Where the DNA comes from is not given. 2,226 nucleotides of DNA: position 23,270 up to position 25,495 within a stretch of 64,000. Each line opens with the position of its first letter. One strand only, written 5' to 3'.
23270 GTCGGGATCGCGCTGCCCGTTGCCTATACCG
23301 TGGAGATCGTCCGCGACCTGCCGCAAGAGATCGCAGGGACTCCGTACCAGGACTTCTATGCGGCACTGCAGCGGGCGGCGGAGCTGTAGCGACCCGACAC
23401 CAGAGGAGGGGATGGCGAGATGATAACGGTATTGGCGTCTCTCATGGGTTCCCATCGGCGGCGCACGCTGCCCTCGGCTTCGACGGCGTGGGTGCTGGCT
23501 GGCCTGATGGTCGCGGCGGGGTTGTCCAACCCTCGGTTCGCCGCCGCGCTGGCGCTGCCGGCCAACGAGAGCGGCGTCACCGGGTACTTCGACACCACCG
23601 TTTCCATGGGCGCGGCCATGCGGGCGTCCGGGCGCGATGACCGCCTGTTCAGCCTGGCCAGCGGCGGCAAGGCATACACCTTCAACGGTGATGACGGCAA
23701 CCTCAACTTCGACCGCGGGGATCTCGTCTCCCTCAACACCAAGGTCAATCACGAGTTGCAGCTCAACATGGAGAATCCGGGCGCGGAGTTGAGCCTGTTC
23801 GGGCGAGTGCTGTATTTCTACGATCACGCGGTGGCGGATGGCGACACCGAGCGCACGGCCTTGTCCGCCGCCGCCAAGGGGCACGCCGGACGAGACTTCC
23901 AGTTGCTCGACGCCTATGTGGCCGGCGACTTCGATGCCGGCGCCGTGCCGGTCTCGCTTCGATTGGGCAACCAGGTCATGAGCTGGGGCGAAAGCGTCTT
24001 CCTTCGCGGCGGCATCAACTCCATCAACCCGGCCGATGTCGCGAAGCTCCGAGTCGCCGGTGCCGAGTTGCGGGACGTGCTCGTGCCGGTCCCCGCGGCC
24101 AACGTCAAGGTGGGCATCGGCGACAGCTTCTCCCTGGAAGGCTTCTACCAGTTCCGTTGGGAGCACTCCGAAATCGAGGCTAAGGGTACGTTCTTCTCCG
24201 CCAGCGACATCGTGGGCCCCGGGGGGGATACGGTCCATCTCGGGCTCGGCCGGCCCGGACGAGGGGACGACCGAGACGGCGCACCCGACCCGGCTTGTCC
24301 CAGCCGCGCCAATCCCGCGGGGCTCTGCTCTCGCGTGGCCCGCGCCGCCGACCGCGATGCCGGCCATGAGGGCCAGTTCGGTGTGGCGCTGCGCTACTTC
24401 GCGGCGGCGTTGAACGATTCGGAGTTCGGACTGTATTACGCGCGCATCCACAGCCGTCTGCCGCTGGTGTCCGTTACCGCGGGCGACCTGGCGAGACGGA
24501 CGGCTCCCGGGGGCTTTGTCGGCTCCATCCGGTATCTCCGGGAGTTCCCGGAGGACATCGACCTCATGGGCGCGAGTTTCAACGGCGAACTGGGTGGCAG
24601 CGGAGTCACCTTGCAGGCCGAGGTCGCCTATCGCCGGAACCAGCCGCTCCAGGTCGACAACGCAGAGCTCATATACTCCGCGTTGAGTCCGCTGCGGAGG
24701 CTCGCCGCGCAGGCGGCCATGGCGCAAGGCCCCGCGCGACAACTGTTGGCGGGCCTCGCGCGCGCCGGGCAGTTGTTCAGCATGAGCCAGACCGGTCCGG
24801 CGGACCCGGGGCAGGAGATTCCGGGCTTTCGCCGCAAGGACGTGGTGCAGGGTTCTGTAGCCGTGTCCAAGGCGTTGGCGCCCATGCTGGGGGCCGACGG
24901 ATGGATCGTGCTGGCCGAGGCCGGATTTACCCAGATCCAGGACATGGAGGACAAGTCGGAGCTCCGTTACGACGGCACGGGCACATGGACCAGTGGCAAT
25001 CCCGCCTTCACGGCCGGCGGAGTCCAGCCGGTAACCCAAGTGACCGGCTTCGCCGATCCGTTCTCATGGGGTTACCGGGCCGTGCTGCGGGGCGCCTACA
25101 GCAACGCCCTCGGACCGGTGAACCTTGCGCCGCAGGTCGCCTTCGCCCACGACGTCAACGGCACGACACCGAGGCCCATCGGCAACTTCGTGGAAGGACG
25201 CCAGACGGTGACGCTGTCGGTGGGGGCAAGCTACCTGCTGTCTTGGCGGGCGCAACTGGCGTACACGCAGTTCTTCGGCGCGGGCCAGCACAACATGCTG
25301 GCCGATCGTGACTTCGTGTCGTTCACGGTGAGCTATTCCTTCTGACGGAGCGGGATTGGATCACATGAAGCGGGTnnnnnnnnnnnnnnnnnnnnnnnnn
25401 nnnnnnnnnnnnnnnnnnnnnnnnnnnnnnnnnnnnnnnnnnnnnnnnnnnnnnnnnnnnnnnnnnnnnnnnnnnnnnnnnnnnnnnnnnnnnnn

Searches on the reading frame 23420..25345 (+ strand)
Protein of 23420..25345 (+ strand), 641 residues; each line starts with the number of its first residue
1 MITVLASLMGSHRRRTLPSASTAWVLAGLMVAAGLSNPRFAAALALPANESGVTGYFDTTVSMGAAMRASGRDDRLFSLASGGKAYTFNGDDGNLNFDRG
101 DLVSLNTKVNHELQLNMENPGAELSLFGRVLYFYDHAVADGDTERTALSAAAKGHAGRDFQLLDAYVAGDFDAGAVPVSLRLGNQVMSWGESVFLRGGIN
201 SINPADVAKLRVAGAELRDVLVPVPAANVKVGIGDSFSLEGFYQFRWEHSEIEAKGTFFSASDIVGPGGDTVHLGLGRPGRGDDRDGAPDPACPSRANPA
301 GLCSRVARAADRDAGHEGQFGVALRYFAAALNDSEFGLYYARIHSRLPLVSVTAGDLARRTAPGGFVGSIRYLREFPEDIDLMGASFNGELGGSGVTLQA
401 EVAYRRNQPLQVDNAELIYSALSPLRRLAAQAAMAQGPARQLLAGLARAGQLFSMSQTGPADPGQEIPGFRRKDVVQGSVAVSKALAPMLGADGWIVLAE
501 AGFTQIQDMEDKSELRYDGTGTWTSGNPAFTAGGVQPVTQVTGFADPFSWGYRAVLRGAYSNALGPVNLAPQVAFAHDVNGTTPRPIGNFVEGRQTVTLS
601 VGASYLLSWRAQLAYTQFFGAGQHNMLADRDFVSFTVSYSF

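Call 3: search_protein_families(library=pfam, proteins=[window:23420-25345:+], max_evalue=0.01)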
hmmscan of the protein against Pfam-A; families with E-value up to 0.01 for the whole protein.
window:23420-25345:+ (641 aa): 1 family
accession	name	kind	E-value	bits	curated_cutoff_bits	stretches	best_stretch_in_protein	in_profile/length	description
PF06980.17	DUF1302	-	4.1e-157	524.9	23.2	1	26-641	5-541/541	Protein of unknown function (DUF1302)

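Call 8: search_protein_families(library=ncbifam, proteins=[window:23420-25345:+], max_evalue=1)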
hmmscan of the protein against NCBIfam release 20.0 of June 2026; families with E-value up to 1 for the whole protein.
window:23420-25345:+ (641 aa): 0 families
